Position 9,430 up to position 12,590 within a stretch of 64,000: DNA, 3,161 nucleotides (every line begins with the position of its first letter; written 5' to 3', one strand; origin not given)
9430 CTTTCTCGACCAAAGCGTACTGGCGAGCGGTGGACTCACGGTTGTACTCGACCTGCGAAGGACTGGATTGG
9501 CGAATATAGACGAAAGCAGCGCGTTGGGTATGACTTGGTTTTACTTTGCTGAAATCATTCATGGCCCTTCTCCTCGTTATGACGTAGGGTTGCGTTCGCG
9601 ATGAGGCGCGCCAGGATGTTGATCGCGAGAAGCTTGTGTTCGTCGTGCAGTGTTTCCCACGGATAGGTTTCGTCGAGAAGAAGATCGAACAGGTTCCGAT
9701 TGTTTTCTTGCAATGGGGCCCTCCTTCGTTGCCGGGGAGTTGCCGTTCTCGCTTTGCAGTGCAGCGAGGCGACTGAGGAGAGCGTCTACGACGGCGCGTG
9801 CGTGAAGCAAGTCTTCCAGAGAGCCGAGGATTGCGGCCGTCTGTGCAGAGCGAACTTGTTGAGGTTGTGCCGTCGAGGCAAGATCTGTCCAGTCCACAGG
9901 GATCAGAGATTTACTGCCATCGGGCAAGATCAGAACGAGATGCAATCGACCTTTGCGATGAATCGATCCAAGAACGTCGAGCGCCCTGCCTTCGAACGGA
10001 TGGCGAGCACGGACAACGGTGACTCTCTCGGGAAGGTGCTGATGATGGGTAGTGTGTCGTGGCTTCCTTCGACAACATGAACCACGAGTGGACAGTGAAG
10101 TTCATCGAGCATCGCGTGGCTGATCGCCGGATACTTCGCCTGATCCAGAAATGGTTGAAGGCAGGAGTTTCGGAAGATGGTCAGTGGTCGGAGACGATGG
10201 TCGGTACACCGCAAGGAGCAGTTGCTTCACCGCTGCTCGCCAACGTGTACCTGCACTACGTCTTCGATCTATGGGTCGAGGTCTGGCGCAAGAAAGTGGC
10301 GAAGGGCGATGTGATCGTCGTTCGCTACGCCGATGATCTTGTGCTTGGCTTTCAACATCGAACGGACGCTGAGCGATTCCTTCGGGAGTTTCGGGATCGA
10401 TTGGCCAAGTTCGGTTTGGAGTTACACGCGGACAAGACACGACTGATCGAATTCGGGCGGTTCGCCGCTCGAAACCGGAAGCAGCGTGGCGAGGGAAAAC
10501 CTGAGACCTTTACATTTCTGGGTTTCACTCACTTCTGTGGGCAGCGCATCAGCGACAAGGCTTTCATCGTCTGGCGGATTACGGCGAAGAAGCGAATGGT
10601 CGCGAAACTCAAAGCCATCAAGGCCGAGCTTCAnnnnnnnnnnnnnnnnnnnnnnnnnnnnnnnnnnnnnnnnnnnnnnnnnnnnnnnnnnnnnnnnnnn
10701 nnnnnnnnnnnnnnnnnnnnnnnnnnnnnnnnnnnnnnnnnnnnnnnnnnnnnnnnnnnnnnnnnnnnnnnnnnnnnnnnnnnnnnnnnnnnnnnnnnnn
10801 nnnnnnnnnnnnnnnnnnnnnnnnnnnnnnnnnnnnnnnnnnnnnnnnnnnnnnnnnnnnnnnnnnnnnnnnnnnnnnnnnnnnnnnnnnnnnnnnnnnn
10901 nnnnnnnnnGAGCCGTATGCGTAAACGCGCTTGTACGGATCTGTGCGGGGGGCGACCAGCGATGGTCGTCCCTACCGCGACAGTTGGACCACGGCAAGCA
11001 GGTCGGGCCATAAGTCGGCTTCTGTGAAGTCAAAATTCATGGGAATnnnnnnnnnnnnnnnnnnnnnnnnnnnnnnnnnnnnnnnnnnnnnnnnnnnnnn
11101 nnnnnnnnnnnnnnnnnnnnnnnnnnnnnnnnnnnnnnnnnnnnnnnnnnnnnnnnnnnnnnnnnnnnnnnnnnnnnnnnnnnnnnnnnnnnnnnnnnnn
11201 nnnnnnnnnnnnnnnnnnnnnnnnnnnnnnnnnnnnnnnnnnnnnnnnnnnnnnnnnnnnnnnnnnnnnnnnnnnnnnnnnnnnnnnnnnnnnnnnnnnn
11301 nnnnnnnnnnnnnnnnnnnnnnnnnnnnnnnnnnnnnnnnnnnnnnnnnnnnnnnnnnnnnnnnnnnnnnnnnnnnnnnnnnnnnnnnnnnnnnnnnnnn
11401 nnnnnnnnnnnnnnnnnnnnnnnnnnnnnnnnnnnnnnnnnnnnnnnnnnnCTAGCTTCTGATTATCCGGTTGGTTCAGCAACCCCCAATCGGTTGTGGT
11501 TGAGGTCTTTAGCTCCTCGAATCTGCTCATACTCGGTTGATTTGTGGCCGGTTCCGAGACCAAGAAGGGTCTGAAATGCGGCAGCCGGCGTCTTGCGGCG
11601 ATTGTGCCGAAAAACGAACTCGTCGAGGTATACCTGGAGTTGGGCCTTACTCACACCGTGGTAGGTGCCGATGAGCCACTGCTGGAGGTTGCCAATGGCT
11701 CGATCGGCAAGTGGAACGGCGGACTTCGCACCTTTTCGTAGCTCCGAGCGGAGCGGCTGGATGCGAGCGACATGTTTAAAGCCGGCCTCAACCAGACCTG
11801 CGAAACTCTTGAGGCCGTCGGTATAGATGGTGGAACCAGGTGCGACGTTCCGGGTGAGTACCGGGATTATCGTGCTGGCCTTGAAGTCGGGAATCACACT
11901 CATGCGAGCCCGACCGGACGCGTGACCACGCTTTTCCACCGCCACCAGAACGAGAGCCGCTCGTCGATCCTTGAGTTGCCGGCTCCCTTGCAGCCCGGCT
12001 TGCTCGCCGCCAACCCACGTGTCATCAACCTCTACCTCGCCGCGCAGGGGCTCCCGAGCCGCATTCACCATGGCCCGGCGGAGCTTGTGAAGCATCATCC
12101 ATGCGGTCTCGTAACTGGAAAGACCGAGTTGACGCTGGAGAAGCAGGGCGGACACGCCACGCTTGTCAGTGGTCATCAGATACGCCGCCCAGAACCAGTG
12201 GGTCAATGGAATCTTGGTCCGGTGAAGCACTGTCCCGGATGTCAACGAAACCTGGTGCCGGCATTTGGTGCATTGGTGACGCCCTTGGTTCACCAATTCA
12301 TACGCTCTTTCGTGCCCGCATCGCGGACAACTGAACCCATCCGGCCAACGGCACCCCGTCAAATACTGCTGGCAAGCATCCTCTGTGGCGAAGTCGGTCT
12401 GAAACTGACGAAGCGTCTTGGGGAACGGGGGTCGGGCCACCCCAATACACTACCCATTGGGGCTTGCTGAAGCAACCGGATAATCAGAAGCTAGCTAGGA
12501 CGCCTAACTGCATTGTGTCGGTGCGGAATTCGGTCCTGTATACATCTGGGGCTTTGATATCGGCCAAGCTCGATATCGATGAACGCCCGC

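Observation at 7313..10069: A 2.7-kb serine-recombinase element whose accessory ORF gains its start codon only across the circle junction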

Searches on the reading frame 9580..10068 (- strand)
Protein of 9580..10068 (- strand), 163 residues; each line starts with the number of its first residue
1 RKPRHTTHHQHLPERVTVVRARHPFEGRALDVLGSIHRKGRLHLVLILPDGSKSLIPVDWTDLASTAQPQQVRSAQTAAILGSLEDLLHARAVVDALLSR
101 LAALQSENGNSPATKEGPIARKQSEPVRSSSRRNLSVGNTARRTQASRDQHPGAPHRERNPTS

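Call 36: search_solved_structures(query=A2, max_evalue=1)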
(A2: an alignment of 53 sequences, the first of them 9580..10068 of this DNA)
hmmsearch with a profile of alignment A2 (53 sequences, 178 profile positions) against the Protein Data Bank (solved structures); distinct sequences matched with E-value up to 1: 2.
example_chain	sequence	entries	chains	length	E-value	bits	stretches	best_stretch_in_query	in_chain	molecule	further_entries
6sga_F6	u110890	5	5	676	0.51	13.3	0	105-148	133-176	mt-SAF6 | DUF4460 domain-containing protein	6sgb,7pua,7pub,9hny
7avh_A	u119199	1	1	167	0.89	12.5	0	56-83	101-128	LPXTG cell wall surface protein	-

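Call 42: search_dna_similar(query=window:9580-10068:-, collection=plasmids, mode=protein, max_evalue=0.001, max_rows=20)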
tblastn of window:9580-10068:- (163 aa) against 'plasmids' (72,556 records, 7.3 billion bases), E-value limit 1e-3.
Records with a match: 31; places in all: 37; records where one place covers at least 80% of the query: 13.
Best place of each record, by identity: <60% 31.
By first word of the organism name: Bradyrhizobium 16; Mesorhizobium 7; Pseudomonas 3; Mycetohabitans 3; Cupriavidus 1; Rhizobium 1.
By predicted mobility (MOB-suite, as given by PLSDB): conjugative 13; non-mobilizable 11; mobilizable 7.
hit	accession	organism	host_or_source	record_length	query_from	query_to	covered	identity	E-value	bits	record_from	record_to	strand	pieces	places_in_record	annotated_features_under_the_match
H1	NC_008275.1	Pseudomonas putida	-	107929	1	158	97%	42.4%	2e-24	105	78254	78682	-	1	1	hypothetical protein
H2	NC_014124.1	Pseudomonas putida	-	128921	1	158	97%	42.4%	2e-24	105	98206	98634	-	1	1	hypothetical protein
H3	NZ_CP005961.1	Pseudomonas mandelii JR-1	natural mineral water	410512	1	158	97%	40.5%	3e-24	104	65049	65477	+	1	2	hypothetical protein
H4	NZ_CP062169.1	Mycetohabitans endofungorum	Rhizopus microsporus,bacterial ...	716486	1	153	94%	41.0%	2e-16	82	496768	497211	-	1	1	hypothetical protein | reverse transcriptase domain-containing protein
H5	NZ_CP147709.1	Bradyrhizobium septentrionale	Glycine max,cell culture,Root nodule ...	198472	4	134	80%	47.5%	3e-25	107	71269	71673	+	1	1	none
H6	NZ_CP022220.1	Bradyrhizobium guangxiense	peanut,cell culture,roots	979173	1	156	96%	39.8%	4e-20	93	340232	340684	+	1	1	DUF2309 domain-containing protein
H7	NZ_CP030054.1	Bradyrhizobium guangzhouense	Arachis hypogaea,Microbe,nodule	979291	1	156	96%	39.8%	4e-20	93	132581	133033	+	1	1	DUF2309 domain-containing protein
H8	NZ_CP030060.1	Bradyrhizobium sp. CCBAU 53351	Arachis hypogaea,Microbe,nodule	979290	1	156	96%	39.8%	4e-20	93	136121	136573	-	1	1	DUF2309 domain-containing protein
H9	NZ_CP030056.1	Bradyrhizobium sp. CCBAU 53340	Arachis hypogaea,Microbe,nodule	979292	1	156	96%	39.8%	4e-20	93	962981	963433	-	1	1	DUF2309 domain-containing protein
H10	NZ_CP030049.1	Bradyrhizobium sp. CCBAU 53338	Arachis hypogaea,Microbe,nodule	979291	1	156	96%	39.8%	4e-20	93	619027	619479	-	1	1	DUF2309 domain-containing protein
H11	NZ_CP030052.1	Bradyrhizobium guangdongense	peanut,cell culture,roots of peanut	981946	1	156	96%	39.8%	4e-20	93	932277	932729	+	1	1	DUF2309 domain-containing protein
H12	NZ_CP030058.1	Bradyrhizobium guangdongense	Arachis hypogaea,Microbe,nodule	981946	1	156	96%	39.8%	4e-20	93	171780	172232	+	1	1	DUF2309 domain-containing protein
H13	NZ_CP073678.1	Cupriavidus sp. KK10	Isolate,A bacterial consortium from ...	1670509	1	139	85%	42.3%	2e-22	99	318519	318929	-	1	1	none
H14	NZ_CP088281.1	Bradyrhizobium barranii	Glycine max cv. AC Glengarry,cell ...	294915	4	116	69%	51.2%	9e-25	106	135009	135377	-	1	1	hypothetical protein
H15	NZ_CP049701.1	Bradyrhizobium barranii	Glycine max cv. AC Glengarry,cell ...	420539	4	116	69%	51.2%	9e-25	106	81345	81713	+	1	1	hypothetical protein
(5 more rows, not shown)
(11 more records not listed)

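Call 43: get_annotated_region(hit=H1, flank=5000)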
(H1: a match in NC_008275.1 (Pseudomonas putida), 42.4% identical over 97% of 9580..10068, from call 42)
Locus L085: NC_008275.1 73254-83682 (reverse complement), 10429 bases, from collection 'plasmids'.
description: Pseudomonas putida plasmid pWW53, complete sequence
organism: Pseudomonas putida (NCBI taxid 303)
taxonomy: Bacteria; Pseudomonadota; Gammaproteobacteria; Pseudomonadales; Pseudomonadaceae; Pseudomonas; Pseudomonas putida
host: -; source: -; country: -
typing (MOB-suite, as given by PLSDB): non-mobilizable; replicon IncP
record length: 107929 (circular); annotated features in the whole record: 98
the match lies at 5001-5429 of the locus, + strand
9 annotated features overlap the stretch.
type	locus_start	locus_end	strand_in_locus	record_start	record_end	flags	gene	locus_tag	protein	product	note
CDS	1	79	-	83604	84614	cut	benC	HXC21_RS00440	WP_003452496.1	benzoate 1,2-dioxygenase electron transfer component BenC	-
CDS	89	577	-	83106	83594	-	benB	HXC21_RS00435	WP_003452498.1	benzoate 1,2-dioxygenase small subunit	GO:0008152 - metabolic process [Evidence IEA]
CDS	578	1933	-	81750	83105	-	benA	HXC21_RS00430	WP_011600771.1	benzoate 1,2-dioxygenase large subunit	GO:0044237 - cellular metabolic process [Evidence IEA]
CDS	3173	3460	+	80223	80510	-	-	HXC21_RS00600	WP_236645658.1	recombinase family protein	GO:0006310 - DNA recombination [Evidence IEA]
CDS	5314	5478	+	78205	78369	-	-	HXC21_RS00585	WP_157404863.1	hypothetical protein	-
CDS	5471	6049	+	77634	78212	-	-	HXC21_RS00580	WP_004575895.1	recombinase family protein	GO:0006310 - DNA recombination [Evidence IEA]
CDS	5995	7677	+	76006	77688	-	-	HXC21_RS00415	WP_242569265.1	recombinase family protein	-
CDS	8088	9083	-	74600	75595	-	xylS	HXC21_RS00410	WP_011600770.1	XylDLEGF operon transcriptional activator XylS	-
CDS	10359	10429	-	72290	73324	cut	-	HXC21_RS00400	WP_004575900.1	IS110-like element IS1492 family transposase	GO:0006313 - DNA transposition [Evidence IEA]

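Call 44: get_annotated_region(hit=H4, flank=5000)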
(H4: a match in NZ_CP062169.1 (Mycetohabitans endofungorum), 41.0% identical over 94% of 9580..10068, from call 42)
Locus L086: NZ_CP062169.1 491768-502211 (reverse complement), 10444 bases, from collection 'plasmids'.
description: Mycetohabitans endofungorum strain B60 plasmid megaplasmid, complete sequence
organism: Mycetohabitans endofungorum (NCBI taxid 417203)
taxonomy: Bacteria; Pseudomonadota; Betaproteobacteria; Burkholderiales; Burkholderiaceae; Mycetohabitans; Mycetohabitans endofungorum
host: -; source: Rhizopus microsporus,bacterial culture,corn; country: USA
typing (MOB-suite, as given by PLSDB): non-mobilizable
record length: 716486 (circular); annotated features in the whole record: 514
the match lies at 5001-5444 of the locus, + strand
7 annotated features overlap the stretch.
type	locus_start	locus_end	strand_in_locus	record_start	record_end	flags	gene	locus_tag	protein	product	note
CDS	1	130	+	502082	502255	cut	-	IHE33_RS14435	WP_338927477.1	transposase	-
CDS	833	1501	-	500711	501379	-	-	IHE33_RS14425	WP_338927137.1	hypothetical protein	-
CDS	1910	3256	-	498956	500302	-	-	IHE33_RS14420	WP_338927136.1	hypothetical protein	-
CDS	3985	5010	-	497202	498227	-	-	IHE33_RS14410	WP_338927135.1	reverse transcriptase domain-containing protein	-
CDS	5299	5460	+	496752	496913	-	-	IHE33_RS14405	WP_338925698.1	hypothetical protein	-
CDS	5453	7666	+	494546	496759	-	-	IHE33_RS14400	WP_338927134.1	recombinase family protein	GO:0006310 - DNA recombination [Evidence IEA]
CDS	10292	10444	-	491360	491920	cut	-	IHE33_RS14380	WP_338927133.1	hypothetical protein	-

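Call 46: predict_structure(alignment_id=A2)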
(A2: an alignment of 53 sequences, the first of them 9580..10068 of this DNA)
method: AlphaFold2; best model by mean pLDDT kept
length: 163 residues; sequences in the alignment: 53
mean_pLDDT: 67.9   pTM: 0.37
mean pLDDT of the five models: 67.9, 67.6, 67.0, 66.9, 66.2
residues with pLDDT >= 90: 48; 70-90: 26; 50-70: 37; < 50: 52
segments of 3 or more residues with pLDDT < 50: 67-69, 71-82, 110-118, 120-124, 128-134, 137-149
pLDDT, mean of each block of 10 residues (from residue 1): 66 89 92 94 94 94 62 46 71 84 59 46 49 48 44 52 52
secondary structure, 60 per line:
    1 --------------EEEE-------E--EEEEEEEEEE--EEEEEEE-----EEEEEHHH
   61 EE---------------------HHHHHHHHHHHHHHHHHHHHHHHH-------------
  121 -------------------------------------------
elements in order: E15-18 E29-38 E41-47 E53-57 H84-107
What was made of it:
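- The next start in the window, TTG 9945, would delete about half of the confidently modelled barrel, including its first two strands (call 46).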

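Call 50: fold_search(model_id=the predicted structure, library=pdb)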
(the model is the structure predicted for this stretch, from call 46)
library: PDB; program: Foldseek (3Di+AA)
matches with E <= 10: 1185; with E <= 0.001: 0
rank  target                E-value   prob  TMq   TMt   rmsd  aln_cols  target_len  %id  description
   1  8eom_A                3.1e-02  1.00  0.26  0.34   1.9        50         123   18  TUDOR DOMAIN OF TUMOR SUPPRESSOR P53BP1 WITH MFP-5973 (released 2023-01-18)
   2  8f0w_A                3.3e-02  1.00  0.26  0.34   2.1        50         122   18  Tudor Domain of Tumor suppressor p53BP1 with MFP-5956 (released 2023-01-18)
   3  6mxy_B                3.9e-02  1.00  0.25  0.33   2.5        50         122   20  Structure of 53BP1 tandem Tudor domains in complex with small molecule UNC3351 (released 2019-11-27)
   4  8a3w_K                3.9e-02  0.98  0.26  0.35   8.3       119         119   12  CRYO-EM STRUCTURE OF LEISHMANIA MAJOR 80S RIBOSOME : WILD TYPE (released 2023-12-20)
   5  7qep_S4               4.2e-02  1.00  0.27  0.17   2.1        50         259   10  Cryo-EM structure of the ribosome from Encephalitozoon cuniculi (released 2022-02-09)
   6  6mxz_G                4.2e-02  1.00  0.26  0.34   2.2        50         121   18  Structure of 53BP1 Tudor domains in complex with small molecule UNC3474 (released 2019-11-27)
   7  8eup_M                4.7e-02  0.93  0.28  0.35  11.6       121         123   13  Ytm1 associated 60S nascent ribosome State 1A (released 2022-11-30)
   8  6my0_B                5.0e-02  1.00  0.26  0.35   2.5        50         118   18  Structure of 53BP1 Tandem Tudor domains with E1549P and D1550N mutations (released 2019-11-27)
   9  6hq9_A                5.6e-02  1.00  0.25  0.62   2.7        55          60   16  Crystal structure of the Tudor domain of human ERCC6-L2 (released 2018-10-17)
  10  8swj_C                6.3e-02  0.99  0.27  0.35   5.4        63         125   17  Co-crystal structure of 53BP1 tandem Tudor domains in complex with UNC8531 (released 2023-08-02)
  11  2n5u_MODEL_1_A        7.1e-02  1.00  0.26  0.50   3.1        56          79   18  Solution structure of the cyanobacterial cytochrome b6f complex subunit PetP (released 2016-04-13)
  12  8t2d_A                7.6e-02  1.00  0.25  0.35   2.6        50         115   18  Ubiquitin variant i53:Mutant T12Y.T14E.L67R with 53BP1 Tudor domain (released 2024-03-27)
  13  9kqp_E                8.0e-02  1.00  0.26  0.63   2.9        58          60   21  PSI-LHCI supercomplex binding with 10 Lhcas from C. subellipsoidea (released 2025-02-26)
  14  6mxx_C                8.0e-02  1.00  0.25  0.33   2.5        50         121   20  Structure of 53BP1 tandem Tudor domains in complex with small molecule UNC2991 (released 2019-11-27)
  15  6w6l_N                8.0e-02  0.90  0.24  0.28  11.7       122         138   12  Cryo-EM structure of the human ribosome-TMCO1 translocon (released 2020-09-02)
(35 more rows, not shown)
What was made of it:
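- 9577..10068 (-): Gene A body (codons 6-168), weakly DUF5372-like. It comprises an SH3/Tudor-like barrel, a helix and a tail that overlaps gene B. Structure model and fold search (calls 46, 50).
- The fold of A is generic: an SH3/Tudor-like barrel with best Foldseek E of 0.03 (call 50).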

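Call 53: get_annotated_region(hit=H3, flank=4000)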
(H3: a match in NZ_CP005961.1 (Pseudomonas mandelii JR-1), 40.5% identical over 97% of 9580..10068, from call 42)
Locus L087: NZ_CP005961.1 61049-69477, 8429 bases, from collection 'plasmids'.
description: Pseudomonas mandelii JR-1 plasmid unnamed, complete sequence
organism: Pseudomonas mandelii JR-1 (NCBI taxid 1147786)
taxonomy: Bacteria; Pseudomonadota; Gammaproteobacteria; Pseudomonadales; Pseudomonadaceae; Pseudomonas; Pseudomonas mandelii; Pseudomonas mandelii JR-1
host: -; source: natural mineral water; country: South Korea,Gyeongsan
typing (MOB-suite, as given by PLSDB): non-mobilizable
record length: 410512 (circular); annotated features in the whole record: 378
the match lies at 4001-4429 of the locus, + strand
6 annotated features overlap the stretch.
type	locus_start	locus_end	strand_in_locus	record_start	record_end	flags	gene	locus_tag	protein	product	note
CDS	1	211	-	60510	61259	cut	istB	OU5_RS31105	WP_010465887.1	IS21-like element helper ATPase IstB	-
CDS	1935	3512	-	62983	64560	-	-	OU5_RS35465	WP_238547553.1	recombinase family protein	GO:0006310 - DNA recombination [Evidence IEA]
CDS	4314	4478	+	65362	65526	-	-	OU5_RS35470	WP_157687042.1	hypothetical protein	-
CDS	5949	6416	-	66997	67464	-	-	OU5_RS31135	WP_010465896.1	DUF411 domain-containing protein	-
CDS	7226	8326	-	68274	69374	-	-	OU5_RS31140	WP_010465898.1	copper resistance protein B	-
CDS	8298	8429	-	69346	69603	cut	-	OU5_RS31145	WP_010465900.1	hypothetical protein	-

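Call 54: get_annotated_region(hit=H6, flank=4000)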
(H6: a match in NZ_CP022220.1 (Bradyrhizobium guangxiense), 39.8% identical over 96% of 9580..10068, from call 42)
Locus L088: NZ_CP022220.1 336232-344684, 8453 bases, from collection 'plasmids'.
description: Bradyrhizobium guangxiense strain CCBAU 53363 plasmid p53363, complete sequence
organism: Bradyrhizobium guangxiense (NCBI taxid 1325115)
taxonomy: Bacteria; Pseudomonadota; Alphaproteobacteria; Hyphomicrobiales; Nitrobacteraceae; Bradyrhizobium; Bradyrhizobium guangxiense
host: -; source: peanut,cell culture,roots; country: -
typing (MOB-suite, as given by PLSDB): mobilizable; relaxase MOBP
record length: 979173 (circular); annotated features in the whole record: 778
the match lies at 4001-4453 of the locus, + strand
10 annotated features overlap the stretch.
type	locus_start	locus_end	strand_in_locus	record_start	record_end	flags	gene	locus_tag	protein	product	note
CDS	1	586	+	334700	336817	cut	sctV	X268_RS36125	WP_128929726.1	type III secretion system export apparatus subunit SctV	GO:0009306 - protein secretion [Evidence IEA]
CDS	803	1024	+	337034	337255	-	-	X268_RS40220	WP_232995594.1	tetratricopeptide repeat protein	-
CDS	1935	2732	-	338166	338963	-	-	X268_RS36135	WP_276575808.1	effector protein NopP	-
CDS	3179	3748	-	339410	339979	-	-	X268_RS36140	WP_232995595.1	maturase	-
CDS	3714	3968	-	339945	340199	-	-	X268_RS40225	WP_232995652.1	hypothetical protein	-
CDS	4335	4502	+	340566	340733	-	-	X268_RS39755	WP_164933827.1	DUF2309 domain-containing protein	-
CDS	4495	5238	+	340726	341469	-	-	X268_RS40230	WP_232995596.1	recombinase family protein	GO:0006310 - DNA recombination [Evidence IEA]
CDS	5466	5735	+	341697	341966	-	-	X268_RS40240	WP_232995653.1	zinc ribbon domain-containing protein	-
CDS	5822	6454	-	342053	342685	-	-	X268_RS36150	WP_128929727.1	hypothetical protein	-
CDS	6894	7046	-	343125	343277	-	-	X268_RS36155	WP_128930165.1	DUF2274 domain-containing protein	-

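Call 55: get_annotated_region(hit=H13, flank=4000)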
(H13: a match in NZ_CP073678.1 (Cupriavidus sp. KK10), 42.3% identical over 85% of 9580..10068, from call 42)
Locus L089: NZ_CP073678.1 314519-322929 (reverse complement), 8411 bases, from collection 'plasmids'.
description: Cupriavidus sp. KK10 plasmid p1, complete sequence
organism: Cupriavidus sp. KK10 (NCBI taxid 1478019)
taxonomy: Bacteria; Pseudomonadota; Betaproteobacteria; Burkholderiales; Burkholderiaceae; Cupriavidus; Cupriavidus sp. KK10
host: -; source: Isolate,A bacterial consortium from cattle pasture soil, USA; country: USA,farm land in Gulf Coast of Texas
typing (MOB-suite, as given by PLSDB): non-mobilizable; mating-pair formation MPF_T
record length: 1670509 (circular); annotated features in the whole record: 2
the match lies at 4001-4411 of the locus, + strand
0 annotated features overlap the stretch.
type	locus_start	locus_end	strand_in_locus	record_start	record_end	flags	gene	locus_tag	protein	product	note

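Call 56: get_annotated_region(hit=H14, flank=4000)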
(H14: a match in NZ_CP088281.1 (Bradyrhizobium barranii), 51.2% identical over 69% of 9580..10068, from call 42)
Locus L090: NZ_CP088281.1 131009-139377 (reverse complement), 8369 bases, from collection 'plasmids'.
description: Bradyrhizobium barranii subsp. barranii strain 323S2 plasmid pBb323S2b, complete sequence
organism: Bradyrhizobium barranii (NCBI taxid 2823807)
taxonomy: Bacteria; Pseudomonadota; Alphaproteobacteria; Hyphomicrobiales; Nitrobacteraceae; Bradyrhizobium; Bradyrhizobium barranii
host: -; source: Glycine max cv. AC Glengarry,cell culture; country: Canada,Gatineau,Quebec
typing (MOB-suite, as given by PLSDB): conjugative; relaxase MOBP,MOBQ; mating-pair formation MPF_T
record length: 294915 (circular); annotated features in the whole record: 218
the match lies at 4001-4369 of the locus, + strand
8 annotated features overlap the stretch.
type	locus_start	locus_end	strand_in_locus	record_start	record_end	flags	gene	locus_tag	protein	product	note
CDS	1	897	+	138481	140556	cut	-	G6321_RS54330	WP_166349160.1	recombinase family protein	-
CDS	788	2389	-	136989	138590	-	-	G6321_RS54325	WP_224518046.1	IS66 family transposase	-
CDS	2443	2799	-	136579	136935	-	tnpB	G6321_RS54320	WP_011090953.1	IS66 family insertion sequence element accessory protein TnpB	-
CDS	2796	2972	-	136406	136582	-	-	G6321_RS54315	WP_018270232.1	hypothetical protein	-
CDS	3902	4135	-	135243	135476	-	-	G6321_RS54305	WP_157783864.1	hypothetical protein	-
CDS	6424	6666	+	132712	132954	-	-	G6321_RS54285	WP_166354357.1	hypothetical protein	-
CDS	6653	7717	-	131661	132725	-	-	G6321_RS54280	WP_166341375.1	IS630-like element ISRj1 family transposase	GO:0006313 - DNA transposition [Evidence IEA]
CDS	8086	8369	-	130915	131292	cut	-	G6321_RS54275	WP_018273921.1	hypothetical protein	-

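Call 86: search_protein_families(library=phrogs, proteins=[window:9580-10068:-], max_evalue=0.01)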
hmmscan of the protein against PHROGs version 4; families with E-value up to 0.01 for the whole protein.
window:9580-10068:- (163 aa): 0 families

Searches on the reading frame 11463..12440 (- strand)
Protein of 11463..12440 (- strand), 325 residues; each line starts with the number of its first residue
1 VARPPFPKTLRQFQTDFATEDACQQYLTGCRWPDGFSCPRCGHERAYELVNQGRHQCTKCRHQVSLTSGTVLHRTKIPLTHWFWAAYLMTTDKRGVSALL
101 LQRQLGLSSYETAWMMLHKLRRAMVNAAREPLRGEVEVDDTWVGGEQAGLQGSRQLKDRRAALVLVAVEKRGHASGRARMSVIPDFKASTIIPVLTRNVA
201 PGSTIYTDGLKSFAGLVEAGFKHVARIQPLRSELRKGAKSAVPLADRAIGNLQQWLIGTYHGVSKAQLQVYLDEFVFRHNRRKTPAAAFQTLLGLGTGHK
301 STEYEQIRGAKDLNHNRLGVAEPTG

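Call 87: search_protein_families(library=pfam, proteins=[window:11463-12440:-], max_evalue=0.001)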
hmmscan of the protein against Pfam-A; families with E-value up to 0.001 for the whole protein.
window:11463-12440:- (325 aa): 2 families
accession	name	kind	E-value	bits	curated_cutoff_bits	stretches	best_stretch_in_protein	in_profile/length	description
PF12762.13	DDE_Tnp_IS1595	-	3.5e-31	108.7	27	1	132-280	2-153/153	ISXO2-like transposase domain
PF12760.12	Zn_ribbon_IS1595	-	5.9e-13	49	25.4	1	19-63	2-46/46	Transposase zinc-ribbon domain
